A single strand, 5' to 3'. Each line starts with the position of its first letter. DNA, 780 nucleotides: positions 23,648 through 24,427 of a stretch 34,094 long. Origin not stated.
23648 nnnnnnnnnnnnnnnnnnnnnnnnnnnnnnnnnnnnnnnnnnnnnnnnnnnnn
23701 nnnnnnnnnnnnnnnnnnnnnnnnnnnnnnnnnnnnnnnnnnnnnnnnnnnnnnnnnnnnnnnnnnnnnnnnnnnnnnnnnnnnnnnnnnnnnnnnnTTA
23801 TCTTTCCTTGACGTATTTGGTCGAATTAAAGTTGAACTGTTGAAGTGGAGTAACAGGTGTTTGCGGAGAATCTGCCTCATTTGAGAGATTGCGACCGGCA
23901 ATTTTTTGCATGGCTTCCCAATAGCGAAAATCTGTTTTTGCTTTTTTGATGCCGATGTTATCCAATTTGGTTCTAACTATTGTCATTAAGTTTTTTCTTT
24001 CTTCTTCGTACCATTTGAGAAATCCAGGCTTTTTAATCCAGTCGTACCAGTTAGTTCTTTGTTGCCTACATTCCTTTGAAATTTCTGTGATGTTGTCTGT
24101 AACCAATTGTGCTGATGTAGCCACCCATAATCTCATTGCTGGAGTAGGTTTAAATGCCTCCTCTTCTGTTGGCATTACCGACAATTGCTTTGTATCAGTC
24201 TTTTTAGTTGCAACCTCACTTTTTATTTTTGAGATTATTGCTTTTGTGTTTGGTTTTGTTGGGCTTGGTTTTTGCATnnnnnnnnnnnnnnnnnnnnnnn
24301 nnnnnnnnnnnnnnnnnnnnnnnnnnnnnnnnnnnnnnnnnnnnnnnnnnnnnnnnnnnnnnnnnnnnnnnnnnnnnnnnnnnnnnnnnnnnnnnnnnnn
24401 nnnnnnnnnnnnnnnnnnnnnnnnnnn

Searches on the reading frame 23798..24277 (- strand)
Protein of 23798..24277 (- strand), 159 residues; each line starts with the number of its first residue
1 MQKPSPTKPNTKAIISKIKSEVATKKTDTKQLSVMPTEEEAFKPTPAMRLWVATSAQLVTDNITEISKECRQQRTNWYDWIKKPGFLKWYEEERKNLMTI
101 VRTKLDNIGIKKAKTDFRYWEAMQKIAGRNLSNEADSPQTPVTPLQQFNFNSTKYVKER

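Call 3: search_protein_families(library=pfam, proteins=[window:23798-24277:-], max_evalue=0.1)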
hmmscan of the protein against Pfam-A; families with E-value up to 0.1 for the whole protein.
window:23798-24277:- (159 aa): 0 families

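Call 4: search_protein_families(library=phrogs, proteins=[window:23798-24277:-], max_evalue=0.01)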
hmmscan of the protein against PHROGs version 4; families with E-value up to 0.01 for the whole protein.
window:23798-24277:- (159 aa): 0 families

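Call 12: search_protein_families(library=ncbifam, proteins=[window:23798-24277:-], max_evalue=0.1)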
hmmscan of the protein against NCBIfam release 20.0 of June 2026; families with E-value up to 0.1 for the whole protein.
window:23798-24277:- (159 aa): 0 families
